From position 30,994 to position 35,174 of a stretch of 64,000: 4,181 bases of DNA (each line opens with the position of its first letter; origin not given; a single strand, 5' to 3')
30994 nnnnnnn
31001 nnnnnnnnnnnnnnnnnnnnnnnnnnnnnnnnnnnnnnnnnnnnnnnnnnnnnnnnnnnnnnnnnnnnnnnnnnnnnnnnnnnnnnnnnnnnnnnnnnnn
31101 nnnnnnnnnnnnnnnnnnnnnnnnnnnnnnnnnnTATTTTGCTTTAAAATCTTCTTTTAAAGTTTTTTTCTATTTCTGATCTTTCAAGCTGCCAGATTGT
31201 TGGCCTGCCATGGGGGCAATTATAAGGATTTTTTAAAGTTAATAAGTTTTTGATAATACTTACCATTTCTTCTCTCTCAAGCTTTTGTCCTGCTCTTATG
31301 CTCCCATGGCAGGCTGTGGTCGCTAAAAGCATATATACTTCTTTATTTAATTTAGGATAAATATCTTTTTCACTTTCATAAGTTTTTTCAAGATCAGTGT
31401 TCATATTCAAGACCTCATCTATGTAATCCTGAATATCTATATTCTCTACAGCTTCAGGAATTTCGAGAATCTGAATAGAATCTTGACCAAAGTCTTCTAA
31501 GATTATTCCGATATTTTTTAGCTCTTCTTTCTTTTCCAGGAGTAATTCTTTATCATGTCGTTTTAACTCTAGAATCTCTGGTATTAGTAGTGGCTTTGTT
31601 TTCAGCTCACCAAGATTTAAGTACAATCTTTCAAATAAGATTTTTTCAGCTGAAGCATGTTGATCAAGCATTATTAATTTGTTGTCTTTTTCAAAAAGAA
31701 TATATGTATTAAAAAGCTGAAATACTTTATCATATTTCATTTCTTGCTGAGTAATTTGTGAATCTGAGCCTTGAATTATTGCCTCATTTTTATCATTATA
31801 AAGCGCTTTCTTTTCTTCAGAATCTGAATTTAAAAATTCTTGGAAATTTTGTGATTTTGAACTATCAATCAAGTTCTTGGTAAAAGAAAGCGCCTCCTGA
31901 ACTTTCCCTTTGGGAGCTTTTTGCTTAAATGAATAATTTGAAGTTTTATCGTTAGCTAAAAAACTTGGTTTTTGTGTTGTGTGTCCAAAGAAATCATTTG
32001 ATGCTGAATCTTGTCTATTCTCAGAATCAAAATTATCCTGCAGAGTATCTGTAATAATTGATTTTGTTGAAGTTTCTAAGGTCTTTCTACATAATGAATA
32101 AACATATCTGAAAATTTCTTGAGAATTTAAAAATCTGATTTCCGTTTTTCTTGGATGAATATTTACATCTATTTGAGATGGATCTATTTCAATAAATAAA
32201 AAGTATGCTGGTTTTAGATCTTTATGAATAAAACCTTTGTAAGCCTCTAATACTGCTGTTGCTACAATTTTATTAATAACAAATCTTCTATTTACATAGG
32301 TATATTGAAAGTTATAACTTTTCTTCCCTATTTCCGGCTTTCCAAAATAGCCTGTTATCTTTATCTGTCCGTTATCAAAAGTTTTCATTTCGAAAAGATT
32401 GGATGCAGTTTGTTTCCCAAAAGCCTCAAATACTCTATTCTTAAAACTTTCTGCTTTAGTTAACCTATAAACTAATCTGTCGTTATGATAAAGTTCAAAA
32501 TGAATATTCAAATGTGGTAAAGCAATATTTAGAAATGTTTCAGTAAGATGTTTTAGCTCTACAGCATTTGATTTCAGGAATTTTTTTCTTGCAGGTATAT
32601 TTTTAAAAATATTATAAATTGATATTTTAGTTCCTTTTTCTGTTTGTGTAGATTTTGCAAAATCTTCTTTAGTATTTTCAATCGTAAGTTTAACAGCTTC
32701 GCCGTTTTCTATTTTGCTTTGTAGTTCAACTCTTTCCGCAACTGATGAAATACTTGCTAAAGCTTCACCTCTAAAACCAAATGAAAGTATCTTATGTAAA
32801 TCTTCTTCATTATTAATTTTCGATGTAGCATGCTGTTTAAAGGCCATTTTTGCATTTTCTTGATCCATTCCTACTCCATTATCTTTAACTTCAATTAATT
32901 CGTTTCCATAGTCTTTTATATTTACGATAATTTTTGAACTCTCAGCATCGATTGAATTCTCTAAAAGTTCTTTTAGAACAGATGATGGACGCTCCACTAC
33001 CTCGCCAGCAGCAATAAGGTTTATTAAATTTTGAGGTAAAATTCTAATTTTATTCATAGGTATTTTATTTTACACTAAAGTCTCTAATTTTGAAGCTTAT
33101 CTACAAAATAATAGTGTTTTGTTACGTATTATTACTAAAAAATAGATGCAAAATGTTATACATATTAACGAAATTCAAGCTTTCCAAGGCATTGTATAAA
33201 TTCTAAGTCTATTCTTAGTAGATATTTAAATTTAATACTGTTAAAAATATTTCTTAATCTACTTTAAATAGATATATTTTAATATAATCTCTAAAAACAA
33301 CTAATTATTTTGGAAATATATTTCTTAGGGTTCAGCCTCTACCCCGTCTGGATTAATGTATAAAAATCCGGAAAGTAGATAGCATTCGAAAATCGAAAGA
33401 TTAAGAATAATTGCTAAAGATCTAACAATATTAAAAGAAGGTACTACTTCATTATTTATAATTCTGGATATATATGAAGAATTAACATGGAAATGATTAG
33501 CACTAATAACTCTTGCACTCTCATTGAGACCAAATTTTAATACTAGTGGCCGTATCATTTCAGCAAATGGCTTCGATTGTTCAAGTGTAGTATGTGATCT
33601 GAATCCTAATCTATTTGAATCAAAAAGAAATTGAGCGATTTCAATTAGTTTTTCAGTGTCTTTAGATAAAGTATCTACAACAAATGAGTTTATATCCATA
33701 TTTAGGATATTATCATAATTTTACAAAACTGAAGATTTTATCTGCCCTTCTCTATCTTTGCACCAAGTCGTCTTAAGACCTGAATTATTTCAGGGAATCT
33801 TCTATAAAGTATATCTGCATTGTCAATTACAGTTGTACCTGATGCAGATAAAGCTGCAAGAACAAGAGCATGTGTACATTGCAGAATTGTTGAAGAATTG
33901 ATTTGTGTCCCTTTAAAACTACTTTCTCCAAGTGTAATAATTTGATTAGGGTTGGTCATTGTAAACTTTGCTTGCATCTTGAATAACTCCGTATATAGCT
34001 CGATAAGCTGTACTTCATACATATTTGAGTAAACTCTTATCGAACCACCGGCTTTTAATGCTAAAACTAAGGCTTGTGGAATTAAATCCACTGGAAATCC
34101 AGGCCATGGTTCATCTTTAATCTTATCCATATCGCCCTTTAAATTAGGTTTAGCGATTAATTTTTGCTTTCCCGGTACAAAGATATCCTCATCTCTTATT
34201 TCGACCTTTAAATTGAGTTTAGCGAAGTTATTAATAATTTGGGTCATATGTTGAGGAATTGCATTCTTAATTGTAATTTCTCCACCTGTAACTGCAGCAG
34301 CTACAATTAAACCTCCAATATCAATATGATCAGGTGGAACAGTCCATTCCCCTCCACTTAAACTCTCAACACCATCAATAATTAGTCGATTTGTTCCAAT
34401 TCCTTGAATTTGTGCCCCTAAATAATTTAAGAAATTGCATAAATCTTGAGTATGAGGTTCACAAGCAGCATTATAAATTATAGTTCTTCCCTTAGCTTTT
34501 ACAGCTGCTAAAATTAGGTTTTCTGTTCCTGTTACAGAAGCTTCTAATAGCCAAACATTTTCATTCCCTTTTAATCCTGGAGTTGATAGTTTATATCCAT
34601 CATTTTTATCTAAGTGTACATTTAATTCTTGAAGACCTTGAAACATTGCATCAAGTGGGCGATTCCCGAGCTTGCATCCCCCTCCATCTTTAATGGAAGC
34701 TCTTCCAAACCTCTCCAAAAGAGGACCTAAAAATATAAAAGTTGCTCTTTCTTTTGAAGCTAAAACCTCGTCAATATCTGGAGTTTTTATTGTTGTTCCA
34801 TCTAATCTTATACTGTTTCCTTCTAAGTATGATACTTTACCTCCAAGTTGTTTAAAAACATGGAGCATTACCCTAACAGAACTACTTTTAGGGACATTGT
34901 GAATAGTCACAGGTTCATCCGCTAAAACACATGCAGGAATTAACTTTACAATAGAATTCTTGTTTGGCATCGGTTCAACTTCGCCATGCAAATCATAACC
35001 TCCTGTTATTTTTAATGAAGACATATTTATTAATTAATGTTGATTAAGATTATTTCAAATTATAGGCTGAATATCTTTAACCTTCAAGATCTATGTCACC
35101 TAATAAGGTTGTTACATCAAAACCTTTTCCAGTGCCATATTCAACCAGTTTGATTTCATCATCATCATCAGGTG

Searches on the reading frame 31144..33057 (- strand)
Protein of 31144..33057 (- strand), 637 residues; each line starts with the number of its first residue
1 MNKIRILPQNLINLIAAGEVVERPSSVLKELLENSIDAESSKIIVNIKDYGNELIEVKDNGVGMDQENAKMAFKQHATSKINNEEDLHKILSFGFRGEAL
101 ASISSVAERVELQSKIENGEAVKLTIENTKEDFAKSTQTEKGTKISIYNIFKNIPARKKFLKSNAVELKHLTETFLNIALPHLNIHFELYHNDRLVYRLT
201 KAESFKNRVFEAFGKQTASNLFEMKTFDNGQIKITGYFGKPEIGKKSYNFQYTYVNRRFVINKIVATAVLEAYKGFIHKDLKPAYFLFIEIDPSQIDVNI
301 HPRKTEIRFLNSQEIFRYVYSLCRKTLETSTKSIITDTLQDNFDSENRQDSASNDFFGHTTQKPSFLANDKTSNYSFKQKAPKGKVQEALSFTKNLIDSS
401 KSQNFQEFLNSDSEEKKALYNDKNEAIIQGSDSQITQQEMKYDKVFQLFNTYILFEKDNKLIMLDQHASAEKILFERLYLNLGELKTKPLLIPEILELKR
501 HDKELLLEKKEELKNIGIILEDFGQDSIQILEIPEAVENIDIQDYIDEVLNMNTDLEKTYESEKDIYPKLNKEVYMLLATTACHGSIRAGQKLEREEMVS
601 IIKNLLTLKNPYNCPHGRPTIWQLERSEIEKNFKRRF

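Call 46: search_protein_families(library=ncbifam, proteins=[window:31144-33057:-], max_evalue=0.00001)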
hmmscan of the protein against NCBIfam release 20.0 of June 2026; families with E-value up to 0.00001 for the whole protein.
window:31144-33057:- (637 aa): 8 families
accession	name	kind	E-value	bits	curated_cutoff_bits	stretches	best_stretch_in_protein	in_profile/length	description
TIGR00585.2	mutl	equivalog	6.8e-146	487.4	180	1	4-552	1-552/555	DNA mismatch repair endonuclease MutL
NF000949.0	PRK00095.1-2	equivalog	2e-141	473.1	750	1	1-635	4-632/634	DNA mismatch repair endonuclease MutL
NF000953.0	PRK00095.2-4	equivalog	2.6e-133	446.1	693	1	3-636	2-611/611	DNA mismatch repair endonuclease MutL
NF000950.0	PRK00095.1-3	equivalog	1.4e-125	420.2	756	1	1-635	1-636/641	DNA mismatch repair endonuclease MutL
NF000952.0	PRK00095.2-2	subfamily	7.3e-123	411.2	840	1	4-636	3-623/623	DNA mismatch repair endonuclease MutL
NF000948.0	PRK00095.1-1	equivalog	7.5e-109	365.4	701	1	3-559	2-564/625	DNA mismatch repair endonuclease MutL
NF000951.0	PRK00095.2-1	equivalog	1.3e-86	291.4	391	2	2-338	3-343/559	DNA mismatch repair endonuclease MutL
NF000954.0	PRK00095.2-5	equivalog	2.2e-63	214.6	937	1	2-546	5-517/588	DNA mismatch repair endonuclease MutL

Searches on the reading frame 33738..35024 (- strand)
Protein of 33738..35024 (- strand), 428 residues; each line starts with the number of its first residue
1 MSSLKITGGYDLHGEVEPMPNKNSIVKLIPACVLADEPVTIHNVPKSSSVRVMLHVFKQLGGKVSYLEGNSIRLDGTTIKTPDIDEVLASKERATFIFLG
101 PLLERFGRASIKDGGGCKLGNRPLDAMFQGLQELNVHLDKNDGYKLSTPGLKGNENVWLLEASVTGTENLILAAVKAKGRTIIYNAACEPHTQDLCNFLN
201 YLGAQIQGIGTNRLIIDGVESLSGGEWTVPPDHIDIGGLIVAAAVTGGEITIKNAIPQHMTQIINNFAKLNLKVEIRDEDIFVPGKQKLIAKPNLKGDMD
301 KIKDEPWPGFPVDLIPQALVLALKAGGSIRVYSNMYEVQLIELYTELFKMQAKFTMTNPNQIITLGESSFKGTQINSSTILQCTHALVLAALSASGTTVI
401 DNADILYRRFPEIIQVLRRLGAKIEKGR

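Call 46: search_protein_families(library=ncbifam, proteins=[window:33738-35024:-], max_evalue=0.00001)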
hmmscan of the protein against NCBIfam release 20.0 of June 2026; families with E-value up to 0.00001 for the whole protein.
window:33738-35024:- (428 aa): 5 families
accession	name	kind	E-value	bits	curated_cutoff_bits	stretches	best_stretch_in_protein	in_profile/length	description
NF006873.0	PRK09369.1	subfamily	4.3e-111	371.5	297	1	1-426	1-416/419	UDP-N-acetylglucosamine 1-carboxyvinyltransferase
TIGR01072.1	murA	equivalog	1.3e-106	356.9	392.7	1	1-426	1-416/416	UDP-N-acetylglucosamine 1-carboxyvinyltransferase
NF009470.0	PRK12830.1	equivalog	1.6e-93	313.7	552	1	1-426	1-414/417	UDP-N-acetylglucosamine 1-carboxyvinyltransferase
TIGR01356.1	aroA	equivalog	1.9e-22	79.7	287.25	1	14-422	1-414/415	3-phosphoshikimate 1-carboxyvinyltransferase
NF011381.1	PRK14806.1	equivalog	4.1e-12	45.2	902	1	6-425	306-731/733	bifunctional prephenate dehydrogenase/3-phosphoshikimate 1-carboxyvinyltransferase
